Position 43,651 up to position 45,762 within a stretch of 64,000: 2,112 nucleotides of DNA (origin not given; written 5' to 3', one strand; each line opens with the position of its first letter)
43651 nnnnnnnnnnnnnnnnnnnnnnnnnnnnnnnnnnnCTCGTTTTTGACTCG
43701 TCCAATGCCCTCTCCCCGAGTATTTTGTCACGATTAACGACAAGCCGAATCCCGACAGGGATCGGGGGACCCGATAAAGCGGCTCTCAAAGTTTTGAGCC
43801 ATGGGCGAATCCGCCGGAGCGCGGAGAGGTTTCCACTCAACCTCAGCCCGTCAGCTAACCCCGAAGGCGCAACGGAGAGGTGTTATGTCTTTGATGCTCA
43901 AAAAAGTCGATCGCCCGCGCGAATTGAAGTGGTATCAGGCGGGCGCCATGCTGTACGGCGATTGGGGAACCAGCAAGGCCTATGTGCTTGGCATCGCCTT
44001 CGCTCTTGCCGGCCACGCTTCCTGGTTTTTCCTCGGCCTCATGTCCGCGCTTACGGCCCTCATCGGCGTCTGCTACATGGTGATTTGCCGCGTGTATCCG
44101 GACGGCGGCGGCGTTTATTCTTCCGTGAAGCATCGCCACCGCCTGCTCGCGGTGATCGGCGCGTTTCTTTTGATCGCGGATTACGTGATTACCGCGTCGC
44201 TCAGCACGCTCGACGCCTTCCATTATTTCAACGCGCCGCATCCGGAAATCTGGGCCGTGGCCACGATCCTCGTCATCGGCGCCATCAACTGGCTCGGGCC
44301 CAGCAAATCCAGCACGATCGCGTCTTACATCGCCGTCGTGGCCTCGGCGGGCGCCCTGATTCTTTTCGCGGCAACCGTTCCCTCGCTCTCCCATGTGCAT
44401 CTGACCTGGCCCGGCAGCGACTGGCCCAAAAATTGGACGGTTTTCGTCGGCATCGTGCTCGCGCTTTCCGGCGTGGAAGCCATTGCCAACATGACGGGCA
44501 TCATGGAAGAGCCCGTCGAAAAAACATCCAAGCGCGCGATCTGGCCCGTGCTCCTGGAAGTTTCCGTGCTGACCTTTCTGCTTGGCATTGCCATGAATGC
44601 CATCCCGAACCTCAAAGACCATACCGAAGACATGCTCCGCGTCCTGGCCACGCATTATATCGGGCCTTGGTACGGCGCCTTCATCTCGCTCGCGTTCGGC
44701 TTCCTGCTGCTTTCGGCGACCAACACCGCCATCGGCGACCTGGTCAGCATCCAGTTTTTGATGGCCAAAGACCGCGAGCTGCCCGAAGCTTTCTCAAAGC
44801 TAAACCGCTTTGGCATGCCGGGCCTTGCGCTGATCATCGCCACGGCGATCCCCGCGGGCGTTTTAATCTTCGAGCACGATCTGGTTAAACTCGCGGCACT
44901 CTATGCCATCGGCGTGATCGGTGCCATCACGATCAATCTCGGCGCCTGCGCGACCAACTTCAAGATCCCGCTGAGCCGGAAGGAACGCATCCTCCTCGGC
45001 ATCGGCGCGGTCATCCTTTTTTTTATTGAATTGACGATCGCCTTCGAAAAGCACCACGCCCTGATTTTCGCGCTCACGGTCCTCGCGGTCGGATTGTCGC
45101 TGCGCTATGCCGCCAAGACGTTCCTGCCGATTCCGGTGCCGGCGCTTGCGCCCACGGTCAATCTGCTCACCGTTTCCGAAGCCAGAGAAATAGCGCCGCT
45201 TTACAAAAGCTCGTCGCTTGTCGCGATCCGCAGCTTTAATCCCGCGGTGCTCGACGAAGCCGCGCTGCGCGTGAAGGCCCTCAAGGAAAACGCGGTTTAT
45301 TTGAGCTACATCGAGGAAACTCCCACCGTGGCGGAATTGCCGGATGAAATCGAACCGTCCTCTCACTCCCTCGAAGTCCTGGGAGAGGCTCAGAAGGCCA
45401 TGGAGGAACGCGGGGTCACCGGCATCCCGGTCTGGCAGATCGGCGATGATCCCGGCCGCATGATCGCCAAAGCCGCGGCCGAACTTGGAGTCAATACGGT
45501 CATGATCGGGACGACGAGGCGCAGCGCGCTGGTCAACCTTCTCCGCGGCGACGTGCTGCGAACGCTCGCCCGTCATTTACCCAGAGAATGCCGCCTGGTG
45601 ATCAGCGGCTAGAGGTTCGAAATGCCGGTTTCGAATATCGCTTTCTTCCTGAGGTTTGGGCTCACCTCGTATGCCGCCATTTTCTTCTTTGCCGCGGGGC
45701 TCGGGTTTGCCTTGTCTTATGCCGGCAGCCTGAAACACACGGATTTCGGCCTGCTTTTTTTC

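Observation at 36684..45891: Composite K+-uptake regulon: orphan truncated KdpD/KdpE-like pairs next to two c-di-AMP-riboswitch-gated KimA units with PtsN-like and small-membrane-protein accessories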

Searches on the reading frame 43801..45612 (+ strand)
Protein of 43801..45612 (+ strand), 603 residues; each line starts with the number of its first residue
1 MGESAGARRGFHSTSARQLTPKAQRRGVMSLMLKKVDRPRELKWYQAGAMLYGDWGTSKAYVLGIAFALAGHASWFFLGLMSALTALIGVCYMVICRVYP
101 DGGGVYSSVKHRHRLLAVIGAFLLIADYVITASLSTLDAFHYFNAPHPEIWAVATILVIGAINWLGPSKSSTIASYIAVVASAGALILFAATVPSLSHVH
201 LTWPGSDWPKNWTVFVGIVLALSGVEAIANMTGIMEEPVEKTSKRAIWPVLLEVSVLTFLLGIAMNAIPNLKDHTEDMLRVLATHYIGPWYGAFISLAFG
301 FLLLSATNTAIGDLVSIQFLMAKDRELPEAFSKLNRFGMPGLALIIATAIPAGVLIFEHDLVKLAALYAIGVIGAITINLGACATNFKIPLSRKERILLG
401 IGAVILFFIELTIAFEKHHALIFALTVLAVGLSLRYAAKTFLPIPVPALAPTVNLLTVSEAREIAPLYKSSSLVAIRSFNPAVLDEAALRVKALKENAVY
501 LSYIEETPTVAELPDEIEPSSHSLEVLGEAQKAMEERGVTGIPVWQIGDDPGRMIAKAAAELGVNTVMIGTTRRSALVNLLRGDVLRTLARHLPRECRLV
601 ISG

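Call 4: search_protein_families(library=pfam, proteins=[window:43801-45612:+], max_evalue=0.01)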
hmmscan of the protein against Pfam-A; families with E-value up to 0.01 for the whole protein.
window:43801-45612:+ (603 aa): 1 family
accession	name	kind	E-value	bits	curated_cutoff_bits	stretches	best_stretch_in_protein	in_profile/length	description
PF00582.32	Usp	-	2.6e-08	34.9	24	1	483-594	18-134/141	Universal stress protein family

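Call 5: search_protein_families(library=ncbifam, proteins=[window:43801-45612:+], max_evalue=0.01)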
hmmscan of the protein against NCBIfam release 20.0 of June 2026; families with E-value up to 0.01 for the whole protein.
window:43801-45612:+ (603 aa): 2 families
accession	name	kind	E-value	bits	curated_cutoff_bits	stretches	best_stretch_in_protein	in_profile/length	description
TIGR03810.1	arg_ornith_anti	equivalog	4.6e-05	22.3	591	1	254-439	241-431/468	arginine-ornithine antiporter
TIGR00905.1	2A0302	subfamily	0.0029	16.5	409.05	1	218-436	208-433/473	basic amino acid/polyamine antiporter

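Call 7: search_solved_structures(query=window:43885-45612:+, max_evalue=0.01, show_alignments=1)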
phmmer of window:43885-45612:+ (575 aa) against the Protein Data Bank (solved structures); distinct sequences matched with E-value up to 0.01: 1.
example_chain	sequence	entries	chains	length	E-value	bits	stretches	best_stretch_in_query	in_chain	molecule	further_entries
4wny_A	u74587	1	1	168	8.8e-05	24.7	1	496-565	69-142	Universal stress protein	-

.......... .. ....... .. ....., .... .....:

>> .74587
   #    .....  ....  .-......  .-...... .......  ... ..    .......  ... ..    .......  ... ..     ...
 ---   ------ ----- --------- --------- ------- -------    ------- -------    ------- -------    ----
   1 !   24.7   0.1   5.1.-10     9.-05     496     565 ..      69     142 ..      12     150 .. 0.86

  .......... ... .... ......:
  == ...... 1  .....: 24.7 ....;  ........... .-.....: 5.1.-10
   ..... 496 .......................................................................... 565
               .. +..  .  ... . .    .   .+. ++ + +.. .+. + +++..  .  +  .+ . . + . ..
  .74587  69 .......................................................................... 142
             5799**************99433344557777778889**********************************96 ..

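Call 27: find_homologous_proteins(query=window:43885-45612:+, max_evalue=0.00001)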
Query window:43885-45612:+ (575 aa): 6446 proteins with E <= 0.00001 among 8000 candidates; the best 120 are listed.
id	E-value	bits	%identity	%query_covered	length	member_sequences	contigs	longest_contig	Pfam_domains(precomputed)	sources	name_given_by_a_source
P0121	0.0e+0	1076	84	100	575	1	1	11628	PF00582.33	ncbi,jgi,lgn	-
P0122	0.0e+0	1037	80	100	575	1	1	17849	PF00582.33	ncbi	-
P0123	1.3e-285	967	77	100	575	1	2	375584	PF00582.33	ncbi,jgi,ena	-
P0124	3.3e-281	952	76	100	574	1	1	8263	PF00582.33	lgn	-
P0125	5.2e-280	948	75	100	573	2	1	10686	PF00582.33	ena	-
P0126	1.0e-279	947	73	100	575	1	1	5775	PF13520.13,PF00582.33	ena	-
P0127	2.1e-278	943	72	100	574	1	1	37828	PF00582.33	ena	-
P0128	7.9e-278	941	74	100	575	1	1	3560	PF00582.33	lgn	-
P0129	9.3e-277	937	73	100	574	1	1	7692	PF00582.33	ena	-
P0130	1.0e-274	931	74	100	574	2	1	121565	PF13520.13,PF00582.33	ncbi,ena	-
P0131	1.3e-274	930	72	100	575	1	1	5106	PF00582.33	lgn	-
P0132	1.8e-274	930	73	100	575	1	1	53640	PF13520.13,PF00582.33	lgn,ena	-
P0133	4.1e-274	929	71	100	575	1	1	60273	PF13520.13,PF00324.28,PF00582.33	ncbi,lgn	-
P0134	8.2e-273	924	71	100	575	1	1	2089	PF00582.33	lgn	-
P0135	1.7e-272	923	71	100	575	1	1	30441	PF00582.33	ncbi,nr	ncbi:MAG: amino acid permease [Candidatus Omnitrophica bacterium]|nr:amino acid permease [Candidatus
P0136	1.7e-271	920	72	99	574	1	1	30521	PF13520.13,PF00582.33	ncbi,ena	-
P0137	1.9e-271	920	71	100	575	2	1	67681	PF00582.33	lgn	-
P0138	5.3e-271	918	72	99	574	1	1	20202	PF13520.13,PF00582.33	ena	-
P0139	1.1e-270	917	72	100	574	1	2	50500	PF00582.33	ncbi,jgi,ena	-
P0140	1.1e-270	917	72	100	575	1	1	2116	PF00582.33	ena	-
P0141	1.2e-270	917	73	99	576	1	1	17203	PF13520.13,PF00582.33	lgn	-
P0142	1.2e-270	917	73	100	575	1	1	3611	PF13520.13,PF00582.33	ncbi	-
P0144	1.8e-270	917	69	100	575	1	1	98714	PF13520.13,PF00582.33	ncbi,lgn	-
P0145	2.4e-270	916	71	100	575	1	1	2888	PF00582.33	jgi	-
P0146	2.5e-270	916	71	100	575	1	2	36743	PF00582.33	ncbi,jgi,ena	-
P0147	3.2e-270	916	72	100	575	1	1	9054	PF00582.33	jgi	-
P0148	3.2e-270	916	71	100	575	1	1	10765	PF00582.33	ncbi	-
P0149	7.7e-270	915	71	99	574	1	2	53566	PF00582.33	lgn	-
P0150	1.1e-269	914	71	100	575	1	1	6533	PF00582.33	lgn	-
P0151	2.8e-269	913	71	100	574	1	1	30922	PF00582.33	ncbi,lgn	-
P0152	3.1e-269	913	71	100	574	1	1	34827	PF00324.28,PF00582.33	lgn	-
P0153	3.2e-269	913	70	99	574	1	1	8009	PF00582.33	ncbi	-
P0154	3.4e-269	912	71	99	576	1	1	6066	PF13520.13,PF00582.33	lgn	-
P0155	5.1e-269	912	71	99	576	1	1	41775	PF13520.13,PF00582.33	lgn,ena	-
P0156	6.4e-269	912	71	100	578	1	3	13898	PF13520.13,PF00582.33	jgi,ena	-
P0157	7.5e-269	911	71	100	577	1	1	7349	PF00582.33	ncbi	-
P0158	8.7e-269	911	71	100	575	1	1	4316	PF00582.33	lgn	-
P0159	4.7e-268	909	71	100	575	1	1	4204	PF00582.33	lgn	-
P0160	6.6e-268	908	71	100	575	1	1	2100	PF00582.33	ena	-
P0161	6.8e-268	908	71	100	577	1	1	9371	PF00582.33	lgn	-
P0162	6.8e-268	908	71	100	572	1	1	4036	PF00582.33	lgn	-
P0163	7.1e-268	908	71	100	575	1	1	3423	PF00582.33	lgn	-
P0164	7.7e-268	908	70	100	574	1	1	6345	PF13520.13,PF00582.33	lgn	-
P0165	8.1e-268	908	71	100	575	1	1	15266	PF00582.33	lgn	-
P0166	8.9e-268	908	71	100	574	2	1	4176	PF00582.33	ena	-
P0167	1.1e-267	908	71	100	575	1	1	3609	PF00582.33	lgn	-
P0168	1.1e-267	907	71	99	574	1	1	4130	PF00582.33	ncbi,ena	-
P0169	1.4e-267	907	71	99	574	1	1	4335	PF13520.13,PF00582.33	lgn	-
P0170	2.0e-267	907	71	100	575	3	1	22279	PF00582.33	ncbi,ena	-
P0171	2.3e-267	906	71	100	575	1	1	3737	PF00582.33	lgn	-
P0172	3.5e-267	906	71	99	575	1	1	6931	PF13520.13,PF00582.33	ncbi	-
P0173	6.8e-267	905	71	100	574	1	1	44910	PF00582.33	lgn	-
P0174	8.7e-267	904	71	99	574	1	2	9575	PF00582.33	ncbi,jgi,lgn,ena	-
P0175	9.4e-267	904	70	100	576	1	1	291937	PF13520.13,PF00582.33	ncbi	-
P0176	1.2e-266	904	72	100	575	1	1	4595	PF00582.33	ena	-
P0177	1.5e-266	904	71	100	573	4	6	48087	PF00582.33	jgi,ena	-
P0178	1.6e-266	904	70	100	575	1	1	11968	PF13520.13,PF00582.33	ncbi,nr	ncbi:MAG: amino acid permease [Candidatus Omnitrophica bacterium]|nr:amino acid permease [Candidatus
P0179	2.2e-266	903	71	100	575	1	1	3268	PF00582.33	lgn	-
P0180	2.6e-266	903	71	100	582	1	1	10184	PF00582.33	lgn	-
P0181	4.5e-266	902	72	100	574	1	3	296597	PF00582.33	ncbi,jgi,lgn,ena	-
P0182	1.1e-265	901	70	100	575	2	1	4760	PF00582.33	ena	-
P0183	3.3e-265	899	70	100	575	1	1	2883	PF00582.33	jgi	-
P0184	3.8e-265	899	71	100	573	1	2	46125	PF00582.33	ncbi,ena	-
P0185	8.0e-265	898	72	96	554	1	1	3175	PF00582.33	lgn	-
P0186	8.2e-265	898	70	100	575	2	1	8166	PF13520.13,PF00582.33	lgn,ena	-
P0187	9.2e-265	898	70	100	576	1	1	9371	PF13520.13,PF00582.33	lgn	-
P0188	1.0e-264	898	70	100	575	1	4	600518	PF00582.33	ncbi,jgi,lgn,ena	-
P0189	1.3e-264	897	70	100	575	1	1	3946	PF00582.33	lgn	-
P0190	1.5e-264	897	71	99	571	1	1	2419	PF00582.33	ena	-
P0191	1.7e-264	897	71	100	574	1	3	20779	PF00582.33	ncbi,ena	-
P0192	1.8e-264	897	71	100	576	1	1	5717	PF00582.33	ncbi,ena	-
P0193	2.1e-264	897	69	100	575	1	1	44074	PF13520.13,PF00582.33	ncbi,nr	ncbi:MAG: amino acid permease [Candidatus Omnitrophica bacterium]|nr:amino acid permease [Candidatus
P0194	2.1e-264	897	71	100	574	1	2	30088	PF00582.33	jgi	-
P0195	2.4e-264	896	71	99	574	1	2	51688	PF00582.33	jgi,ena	-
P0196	2.5e-264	896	70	100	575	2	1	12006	PF00582.33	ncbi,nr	ncbi:MAG: amino acid permease [Candidatus Omnitrophica bacterium]|nr:amino acid permease [Candidatus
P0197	2.7e-264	896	70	100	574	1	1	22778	PF00582.33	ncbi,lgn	-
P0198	4.3e-264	896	70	100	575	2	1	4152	PF00582.33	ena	-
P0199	4.9e-264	895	70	100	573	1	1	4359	PF00324.28,PF00582.33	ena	-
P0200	5.2e-264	895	70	100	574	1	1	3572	PF00582.33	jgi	jgi:amino acid transporter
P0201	5.8e-264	895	69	99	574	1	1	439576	PF00582.33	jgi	-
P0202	7.2e-264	895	69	100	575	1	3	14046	PF00582.33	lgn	-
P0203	7.3e-264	895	71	99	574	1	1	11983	PF00582.33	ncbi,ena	-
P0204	9.9e-264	894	70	100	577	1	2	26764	PF13520.13,PF00582.33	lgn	-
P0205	1.0e-263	894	70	99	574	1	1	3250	PF00582.33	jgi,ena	-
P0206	1.2e-263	894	71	100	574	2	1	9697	PF00582.33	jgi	-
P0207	1.4e-263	894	70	100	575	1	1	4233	PF00582.33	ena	-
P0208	2.5e-263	893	69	100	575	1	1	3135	PF13520.13,PF00582.33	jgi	-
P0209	3.0e-263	893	71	100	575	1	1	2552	PF00582.33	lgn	-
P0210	6.2e-263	892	70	100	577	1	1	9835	PF13520.13,PF00582.33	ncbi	-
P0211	6.5e-263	892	70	100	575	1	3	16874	PF00582.33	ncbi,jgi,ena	-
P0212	7.1e-263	892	70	100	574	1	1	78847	PF00582.33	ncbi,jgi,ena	-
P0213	8.0e-263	891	70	99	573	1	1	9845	PF00582.33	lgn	-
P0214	8.0e-263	891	70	100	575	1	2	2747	PF00582.33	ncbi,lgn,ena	-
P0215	1.7e-262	890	69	100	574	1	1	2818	PF00582.33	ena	-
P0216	2.1e-262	890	70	100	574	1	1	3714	PF00582.33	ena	-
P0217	2.3e-262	890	69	100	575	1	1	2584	PF13520.13,PF00582.33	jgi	jgi:amino acid transporter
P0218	3.7e-262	889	69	100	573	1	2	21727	PF00582.33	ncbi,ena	-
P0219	5.3e-262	889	70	100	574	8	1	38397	PF00582.33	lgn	-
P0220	8.9e-262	888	68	100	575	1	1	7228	PF13520.13,PF00582.33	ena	-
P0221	1.1e-261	888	71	100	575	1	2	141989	PF00582.33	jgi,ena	-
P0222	1.6e-261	887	69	99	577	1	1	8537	PF13520.13,PF00324.28,PF00582.33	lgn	-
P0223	1.7e-261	887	70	99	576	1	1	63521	PF00582.33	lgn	-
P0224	1.9e-261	887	71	99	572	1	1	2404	PF00582.33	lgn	-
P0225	2.2e-261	887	70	99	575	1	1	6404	PF13520.13,PF00582.33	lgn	-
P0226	2.7e-261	886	70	100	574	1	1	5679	PF00582.33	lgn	-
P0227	4.3e-261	886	70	100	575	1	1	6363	PF00582.33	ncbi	-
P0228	5.5e-261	885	71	100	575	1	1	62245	PF13520.13,PF00582.33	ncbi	-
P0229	9.3e-261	885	71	99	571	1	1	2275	PF13520.13,PF00582.33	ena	-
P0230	1.0e-260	884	70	100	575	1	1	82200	PF00582.33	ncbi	-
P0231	1.4e-260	884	70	100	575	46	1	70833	PF00582.33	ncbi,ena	-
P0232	1.7e-260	884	71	99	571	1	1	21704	PF00582.33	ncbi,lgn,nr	ncbi:MAG: amino acid permease [Candidatus Omnitrophica bacterium]|nr:amino acid permease [Candidatus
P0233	1.9e-260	884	71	99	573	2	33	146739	PF00582.33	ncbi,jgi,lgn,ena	-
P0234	1.9e-260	884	71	100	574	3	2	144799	PF00582.33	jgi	-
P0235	2.6e-260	883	68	100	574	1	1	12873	PF00582.33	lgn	-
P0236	2.6e-260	883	70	100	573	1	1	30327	PF13520.13,PF00582.33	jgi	jgi:amino acid transporter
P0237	3.4e-260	883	69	100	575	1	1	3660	PF13520.13,PF00582.33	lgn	-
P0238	3.7e-260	883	70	99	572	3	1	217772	PF00582.33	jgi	-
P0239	4.3e-260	882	70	100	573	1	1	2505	PF00582.33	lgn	-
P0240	4.9e-260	882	70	99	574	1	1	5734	PF00582.33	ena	-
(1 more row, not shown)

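Call 31: search_solved_structures(query=A1, max_evalue=1, show_alignments=2)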
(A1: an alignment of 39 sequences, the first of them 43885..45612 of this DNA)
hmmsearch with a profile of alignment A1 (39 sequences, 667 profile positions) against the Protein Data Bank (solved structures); distinct sequences matched with E-value up to 1: 7.
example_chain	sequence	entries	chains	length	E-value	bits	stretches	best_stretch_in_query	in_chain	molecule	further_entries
6s3k_B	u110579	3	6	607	9.2e-27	96.8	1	21-449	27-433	APC family permease | Potassium transporter KimA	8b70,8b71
1mjh_A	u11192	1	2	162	0.0048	18.4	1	559-659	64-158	PROTEIN (ATP-BINDING DOMAIN OF PROTEIN MJ0577)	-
9hjk_A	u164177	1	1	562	0.011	17.3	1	38-413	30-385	Cationic amino acid transporter 4, vacuolar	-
9sqh_A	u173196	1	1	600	0.013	17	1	38-413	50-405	Cationic amino acid transporter 4, vacuolar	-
7ccs_B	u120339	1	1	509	0.02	16.4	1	64-429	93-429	Consensus mutated Anionic Amino Acid Transporter Light Chain, Xc- System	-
4wny_A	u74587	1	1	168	0.033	15.7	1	524-648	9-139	Universal stress protein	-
9hig_k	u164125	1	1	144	0.84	11.1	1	354-403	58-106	Large ribosomal subunit protein uL15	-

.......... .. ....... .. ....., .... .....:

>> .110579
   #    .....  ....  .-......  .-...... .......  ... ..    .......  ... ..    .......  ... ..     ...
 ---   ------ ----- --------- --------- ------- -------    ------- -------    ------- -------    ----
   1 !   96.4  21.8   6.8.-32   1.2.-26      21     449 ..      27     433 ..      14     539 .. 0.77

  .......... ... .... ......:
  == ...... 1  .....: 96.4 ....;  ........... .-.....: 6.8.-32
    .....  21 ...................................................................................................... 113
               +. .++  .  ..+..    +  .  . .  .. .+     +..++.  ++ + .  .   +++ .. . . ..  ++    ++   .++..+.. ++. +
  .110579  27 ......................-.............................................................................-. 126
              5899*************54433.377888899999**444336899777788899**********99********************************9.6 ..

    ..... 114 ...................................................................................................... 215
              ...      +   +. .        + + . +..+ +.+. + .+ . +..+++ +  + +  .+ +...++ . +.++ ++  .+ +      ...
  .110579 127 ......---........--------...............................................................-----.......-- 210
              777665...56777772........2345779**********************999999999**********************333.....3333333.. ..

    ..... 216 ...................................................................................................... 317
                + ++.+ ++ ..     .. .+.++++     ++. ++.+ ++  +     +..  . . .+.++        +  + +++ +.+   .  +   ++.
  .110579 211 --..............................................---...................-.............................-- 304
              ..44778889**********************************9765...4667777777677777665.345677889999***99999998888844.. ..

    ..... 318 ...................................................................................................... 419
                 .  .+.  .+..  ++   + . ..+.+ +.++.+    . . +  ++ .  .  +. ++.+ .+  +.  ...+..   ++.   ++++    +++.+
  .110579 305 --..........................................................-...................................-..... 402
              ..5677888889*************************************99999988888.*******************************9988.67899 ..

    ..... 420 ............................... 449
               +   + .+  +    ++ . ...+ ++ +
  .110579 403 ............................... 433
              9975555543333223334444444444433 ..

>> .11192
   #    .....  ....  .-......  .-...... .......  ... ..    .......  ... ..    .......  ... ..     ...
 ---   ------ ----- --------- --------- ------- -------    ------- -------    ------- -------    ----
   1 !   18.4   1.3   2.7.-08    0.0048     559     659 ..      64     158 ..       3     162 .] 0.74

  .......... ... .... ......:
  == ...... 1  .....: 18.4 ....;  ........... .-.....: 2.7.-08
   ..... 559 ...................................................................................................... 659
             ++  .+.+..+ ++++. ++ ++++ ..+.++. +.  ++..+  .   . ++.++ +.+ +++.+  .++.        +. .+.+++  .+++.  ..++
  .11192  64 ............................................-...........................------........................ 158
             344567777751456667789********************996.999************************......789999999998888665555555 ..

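Call 42: predict_structure(alignment_id=A1)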
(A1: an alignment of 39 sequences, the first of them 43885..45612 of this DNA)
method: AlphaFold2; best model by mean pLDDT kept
length: 575 residues; sequences in the alignment: 39
mean_pLDDT: 74.9   pTM: 0.68
mean pLDDT of the five models: 74.9, 74.3, 74.1, 73.7, 70.1
residues with pLDDT >= 90: 41; 70-90: 382; 50-70: 100; < 50: 52
segments of 3 or more residues with pLDDT < 50: 1-12, 200-207, 415-423, 481-488, 545-556
pLDDT, mean of each block of 10 residues (from residue 1): 27 60 70 70 69 78 78 62 79 85 88 87 92 74 69 86 81 70 73 55 48 69 78 77 64 86 90 87 81 72 65 82 89 77 80 84 87 89 76 78 78 50 62 80 85 85 89 80 49 77 87 85 82 88 48 49 82 76
secondary structure, 60 per line:
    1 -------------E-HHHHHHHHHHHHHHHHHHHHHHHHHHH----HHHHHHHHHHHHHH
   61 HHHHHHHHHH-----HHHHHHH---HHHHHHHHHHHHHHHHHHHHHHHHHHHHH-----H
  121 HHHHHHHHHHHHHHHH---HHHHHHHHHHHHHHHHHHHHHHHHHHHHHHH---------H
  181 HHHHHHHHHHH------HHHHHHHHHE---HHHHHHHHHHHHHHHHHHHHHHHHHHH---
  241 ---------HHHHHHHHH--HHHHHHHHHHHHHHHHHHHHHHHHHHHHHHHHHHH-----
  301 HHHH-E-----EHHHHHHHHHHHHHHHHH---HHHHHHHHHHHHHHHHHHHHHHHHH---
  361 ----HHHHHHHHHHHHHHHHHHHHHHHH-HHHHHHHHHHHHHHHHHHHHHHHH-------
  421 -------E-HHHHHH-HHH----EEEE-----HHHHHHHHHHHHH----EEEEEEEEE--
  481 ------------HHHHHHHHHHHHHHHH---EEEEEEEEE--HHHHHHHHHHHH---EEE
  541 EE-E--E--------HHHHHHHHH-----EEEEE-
elements in order: H16-42 H47-70 H76-82 H86-114 H120-136 H140-170 H180-191 H198-206 H211-237 H250-258 H261-295 H301-304 H313-329 H333-357 H365-388 H390-413 H430-435 E444-447 H453-465 E470-478 H493-508 E512-520 H523-534 E538-542 H556-564 E570-574
